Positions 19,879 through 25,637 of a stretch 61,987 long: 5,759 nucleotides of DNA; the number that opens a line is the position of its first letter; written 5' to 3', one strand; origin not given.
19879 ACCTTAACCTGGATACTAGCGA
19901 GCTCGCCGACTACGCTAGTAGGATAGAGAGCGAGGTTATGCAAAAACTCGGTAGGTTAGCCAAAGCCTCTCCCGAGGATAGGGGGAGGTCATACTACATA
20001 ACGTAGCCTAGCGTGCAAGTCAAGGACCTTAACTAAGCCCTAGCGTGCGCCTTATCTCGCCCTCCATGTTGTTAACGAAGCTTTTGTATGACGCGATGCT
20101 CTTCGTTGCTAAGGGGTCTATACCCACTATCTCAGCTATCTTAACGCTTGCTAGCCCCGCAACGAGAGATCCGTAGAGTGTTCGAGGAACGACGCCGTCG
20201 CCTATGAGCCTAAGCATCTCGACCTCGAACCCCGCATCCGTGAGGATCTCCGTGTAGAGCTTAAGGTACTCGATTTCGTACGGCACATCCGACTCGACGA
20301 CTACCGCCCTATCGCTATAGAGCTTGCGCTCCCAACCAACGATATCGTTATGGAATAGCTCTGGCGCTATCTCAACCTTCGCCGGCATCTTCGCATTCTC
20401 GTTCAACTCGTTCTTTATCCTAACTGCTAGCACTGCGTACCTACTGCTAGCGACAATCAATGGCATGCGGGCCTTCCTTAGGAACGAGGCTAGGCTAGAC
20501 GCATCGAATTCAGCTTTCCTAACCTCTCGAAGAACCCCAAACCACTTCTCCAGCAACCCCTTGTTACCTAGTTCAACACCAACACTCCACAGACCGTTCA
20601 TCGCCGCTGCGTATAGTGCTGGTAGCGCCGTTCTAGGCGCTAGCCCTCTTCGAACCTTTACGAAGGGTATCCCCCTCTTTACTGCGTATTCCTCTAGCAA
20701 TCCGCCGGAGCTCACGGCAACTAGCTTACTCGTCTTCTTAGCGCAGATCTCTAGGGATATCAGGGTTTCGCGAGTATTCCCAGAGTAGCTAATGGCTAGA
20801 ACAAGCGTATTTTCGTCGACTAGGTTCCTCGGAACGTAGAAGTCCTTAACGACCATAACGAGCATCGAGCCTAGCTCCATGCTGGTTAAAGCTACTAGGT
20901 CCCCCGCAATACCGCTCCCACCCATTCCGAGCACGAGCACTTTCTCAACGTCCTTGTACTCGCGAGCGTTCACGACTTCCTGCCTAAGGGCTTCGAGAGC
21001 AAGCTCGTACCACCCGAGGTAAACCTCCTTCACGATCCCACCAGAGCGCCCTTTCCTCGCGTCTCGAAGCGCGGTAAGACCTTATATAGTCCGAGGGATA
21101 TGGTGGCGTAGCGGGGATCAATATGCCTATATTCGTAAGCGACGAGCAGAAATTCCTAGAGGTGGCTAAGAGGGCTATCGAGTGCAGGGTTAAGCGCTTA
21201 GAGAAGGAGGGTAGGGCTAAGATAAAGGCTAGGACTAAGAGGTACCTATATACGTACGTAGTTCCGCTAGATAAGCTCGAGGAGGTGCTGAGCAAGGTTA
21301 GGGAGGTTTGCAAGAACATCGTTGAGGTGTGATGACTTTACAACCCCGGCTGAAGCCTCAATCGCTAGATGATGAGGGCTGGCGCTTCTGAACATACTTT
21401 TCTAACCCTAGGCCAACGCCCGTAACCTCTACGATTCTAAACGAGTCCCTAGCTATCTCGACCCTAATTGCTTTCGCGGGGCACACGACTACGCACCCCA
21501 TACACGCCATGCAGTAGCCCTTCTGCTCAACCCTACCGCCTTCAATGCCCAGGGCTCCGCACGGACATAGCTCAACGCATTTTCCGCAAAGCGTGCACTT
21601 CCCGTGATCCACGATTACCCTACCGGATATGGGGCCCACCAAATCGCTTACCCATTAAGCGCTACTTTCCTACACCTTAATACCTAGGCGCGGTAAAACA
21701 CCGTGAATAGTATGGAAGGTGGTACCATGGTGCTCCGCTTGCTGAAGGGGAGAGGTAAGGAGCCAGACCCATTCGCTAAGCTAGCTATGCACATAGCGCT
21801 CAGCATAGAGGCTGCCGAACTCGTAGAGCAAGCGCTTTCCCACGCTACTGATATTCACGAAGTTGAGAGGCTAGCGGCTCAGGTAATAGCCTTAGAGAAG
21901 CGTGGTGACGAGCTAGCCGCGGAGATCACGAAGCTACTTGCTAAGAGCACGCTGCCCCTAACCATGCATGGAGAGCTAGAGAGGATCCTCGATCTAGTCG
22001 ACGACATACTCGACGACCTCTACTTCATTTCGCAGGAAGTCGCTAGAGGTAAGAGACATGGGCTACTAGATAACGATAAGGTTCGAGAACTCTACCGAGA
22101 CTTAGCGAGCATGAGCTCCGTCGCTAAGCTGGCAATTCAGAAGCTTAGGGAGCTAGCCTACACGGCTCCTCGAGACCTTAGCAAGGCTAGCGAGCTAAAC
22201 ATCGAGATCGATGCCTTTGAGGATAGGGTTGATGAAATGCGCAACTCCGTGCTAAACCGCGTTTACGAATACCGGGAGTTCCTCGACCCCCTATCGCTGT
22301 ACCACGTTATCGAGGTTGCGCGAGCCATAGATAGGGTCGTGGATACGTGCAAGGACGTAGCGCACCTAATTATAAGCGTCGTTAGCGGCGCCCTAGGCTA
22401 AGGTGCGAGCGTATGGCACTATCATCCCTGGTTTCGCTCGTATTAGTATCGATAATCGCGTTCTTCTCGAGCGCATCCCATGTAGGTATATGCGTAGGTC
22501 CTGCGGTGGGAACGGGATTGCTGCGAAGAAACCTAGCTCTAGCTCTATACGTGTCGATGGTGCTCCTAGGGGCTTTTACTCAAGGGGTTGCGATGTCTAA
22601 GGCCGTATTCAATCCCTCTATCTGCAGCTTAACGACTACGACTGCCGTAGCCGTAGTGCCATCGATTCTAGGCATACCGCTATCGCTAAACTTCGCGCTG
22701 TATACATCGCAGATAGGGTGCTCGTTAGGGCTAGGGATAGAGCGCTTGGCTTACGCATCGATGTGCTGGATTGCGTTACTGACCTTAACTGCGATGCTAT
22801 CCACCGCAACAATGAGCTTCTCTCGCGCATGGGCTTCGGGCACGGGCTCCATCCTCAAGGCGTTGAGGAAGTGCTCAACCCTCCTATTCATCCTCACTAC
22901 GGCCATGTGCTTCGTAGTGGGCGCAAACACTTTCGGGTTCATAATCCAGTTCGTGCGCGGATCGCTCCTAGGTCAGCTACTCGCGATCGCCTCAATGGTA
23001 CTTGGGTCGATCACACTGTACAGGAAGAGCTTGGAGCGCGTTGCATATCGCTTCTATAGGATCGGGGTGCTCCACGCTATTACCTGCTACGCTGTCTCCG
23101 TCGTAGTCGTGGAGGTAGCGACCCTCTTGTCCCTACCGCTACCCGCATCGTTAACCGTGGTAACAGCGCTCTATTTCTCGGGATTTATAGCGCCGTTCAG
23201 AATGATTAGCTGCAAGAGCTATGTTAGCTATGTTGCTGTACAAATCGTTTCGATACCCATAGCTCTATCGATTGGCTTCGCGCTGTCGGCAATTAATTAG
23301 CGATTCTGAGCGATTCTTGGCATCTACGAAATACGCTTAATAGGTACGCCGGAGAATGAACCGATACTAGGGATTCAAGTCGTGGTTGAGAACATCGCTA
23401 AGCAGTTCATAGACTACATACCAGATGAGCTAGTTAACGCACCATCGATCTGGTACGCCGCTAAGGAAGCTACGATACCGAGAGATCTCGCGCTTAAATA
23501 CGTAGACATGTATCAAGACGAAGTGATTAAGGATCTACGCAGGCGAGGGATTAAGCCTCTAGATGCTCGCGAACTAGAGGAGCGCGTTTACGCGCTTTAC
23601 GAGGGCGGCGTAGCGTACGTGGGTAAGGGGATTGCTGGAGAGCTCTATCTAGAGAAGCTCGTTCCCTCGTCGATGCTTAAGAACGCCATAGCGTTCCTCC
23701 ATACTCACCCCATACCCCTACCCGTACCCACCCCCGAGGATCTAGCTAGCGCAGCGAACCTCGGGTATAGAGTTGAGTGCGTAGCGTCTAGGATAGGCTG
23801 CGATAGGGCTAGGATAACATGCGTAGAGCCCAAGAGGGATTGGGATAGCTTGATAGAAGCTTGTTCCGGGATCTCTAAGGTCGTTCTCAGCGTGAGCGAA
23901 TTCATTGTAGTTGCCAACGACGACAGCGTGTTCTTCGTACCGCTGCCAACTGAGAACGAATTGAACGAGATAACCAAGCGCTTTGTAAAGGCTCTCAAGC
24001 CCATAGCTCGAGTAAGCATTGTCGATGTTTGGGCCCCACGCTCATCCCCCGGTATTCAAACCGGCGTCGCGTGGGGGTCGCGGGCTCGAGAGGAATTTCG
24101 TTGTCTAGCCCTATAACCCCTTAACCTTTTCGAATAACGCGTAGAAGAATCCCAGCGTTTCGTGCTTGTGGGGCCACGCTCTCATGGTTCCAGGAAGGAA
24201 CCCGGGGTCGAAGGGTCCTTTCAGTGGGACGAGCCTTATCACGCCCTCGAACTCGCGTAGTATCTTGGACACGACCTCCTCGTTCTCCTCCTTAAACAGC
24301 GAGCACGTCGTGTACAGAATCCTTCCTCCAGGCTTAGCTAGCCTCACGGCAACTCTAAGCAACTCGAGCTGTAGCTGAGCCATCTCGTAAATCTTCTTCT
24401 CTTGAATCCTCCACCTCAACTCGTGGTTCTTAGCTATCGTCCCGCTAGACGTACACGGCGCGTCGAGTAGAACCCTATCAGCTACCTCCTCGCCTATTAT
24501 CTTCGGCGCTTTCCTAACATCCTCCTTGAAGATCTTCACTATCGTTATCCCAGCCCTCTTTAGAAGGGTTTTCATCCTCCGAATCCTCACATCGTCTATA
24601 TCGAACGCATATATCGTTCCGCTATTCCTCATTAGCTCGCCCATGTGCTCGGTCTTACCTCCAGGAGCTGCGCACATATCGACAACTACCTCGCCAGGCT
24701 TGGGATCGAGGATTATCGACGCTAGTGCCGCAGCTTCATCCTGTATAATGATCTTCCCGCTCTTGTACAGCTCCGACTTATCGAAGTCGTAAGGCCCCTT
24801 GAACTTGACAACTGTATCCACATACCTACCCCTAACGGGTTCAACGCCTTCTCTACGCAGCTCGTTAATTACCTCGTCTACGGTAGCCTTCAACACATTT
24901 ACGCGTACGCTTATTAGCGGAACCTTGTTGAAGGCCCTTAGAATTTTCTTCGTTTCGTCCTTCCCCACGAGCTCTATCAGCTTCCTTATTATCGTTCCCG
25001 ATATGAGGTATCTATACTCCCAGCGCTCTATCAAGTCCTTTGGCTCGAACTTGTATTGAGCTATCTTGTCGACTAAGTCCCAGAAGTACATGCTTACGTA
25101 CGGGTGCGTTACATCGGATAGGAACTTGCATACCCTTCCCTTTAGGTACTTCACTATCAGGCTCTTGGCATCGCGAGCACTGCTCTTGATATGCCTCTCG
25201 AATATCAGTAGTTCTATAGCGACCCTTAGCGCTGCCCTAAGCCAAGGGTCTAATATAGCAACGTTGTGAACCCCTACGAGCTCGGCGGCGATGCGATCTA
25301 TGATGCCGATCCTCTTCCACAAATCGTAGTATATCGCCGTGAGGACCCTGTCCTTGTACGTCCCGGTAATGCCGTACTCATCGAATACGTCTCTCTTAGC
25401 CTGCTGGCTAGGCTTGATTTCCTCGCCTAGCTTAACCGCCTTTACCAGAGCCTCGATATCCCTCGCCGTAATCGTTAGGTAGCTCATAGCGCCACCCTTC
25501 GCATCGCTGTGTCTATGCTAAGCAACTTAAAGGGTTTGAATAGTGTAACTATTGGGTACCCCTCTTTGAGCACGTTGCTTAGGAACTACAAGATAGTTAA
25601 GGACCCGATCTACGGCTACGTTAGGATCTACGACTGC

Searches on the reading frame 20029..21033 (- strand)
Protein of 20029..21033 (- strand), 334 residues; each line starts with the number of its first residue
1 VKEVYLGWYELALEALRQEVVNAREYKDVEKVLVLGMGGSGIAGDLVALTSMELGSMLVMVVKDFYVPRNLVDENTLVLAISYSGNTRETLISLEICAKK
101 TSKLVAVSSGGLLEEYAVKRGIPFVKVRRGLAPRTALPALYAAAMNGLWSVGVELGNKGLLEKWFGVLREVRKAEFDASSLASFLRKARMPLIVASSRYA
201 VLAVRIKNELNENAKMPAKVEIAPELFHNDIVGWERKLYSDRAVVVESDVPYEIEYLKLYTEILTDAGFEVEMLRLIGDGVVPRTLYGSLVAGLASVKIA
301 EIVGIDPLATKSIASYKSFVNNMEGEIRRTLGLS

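Call 53: search_protein_families(library=pfam, proteins=[window:20029-21033:-], max_evalue=0.0001)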
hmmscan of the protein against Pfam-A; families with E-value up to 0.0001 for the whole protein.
window:20029-21033:- (334 aa): 2 families
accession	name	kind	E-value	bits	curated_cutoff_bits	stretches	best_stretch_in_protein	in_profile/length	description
PF10432.14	bact-PGI_C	-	3.1e-35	121.8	24.5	1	177-318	4-149/151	Bacterial phospho-glucose isomerase C-terminal SIS domain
PF01380.27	SIS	-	5.9e-12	46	25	1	28-108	4-87/131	SIS domain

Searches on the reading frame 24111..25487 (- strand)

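Call 24: search_protein_families(library=pfam, proteins=[window:24111-25487:-], max_evalue=0.0001)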
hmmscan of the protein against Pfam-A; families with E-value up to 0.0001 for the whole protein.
window:24111-25487:- (458 aa): 5 families
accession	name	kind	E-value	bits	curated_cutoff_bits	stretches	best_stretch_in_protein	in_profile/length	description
PF01189.24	Methyltr_RsmB-F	-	9.6e-57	192.3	27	1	258-452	2-198/199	16S rRNA methyltransferase RsmB/F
PF22458.1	RsmF-B_ferredox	-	4.3e-10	40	27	1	167-235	6-73/74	Methyltr_RsmF/B-like, ferredoxin-like domain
PF01728.25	FtsJ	-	2.4e-09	37.8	24.1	1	263-419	20-162/181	FtsJ-like methyltransferase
PF13847.12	Methyltransf_31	-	1.7e-07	31.4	27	1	263-403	2-127/145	Methyltransferase domain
PF21148.3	NSUN5_fdxn-like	-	1.7e-06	28.7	24.5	0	194-215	5-26/78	NOL1/NOP2/Sun domain family member 5, ferredoxin-like domain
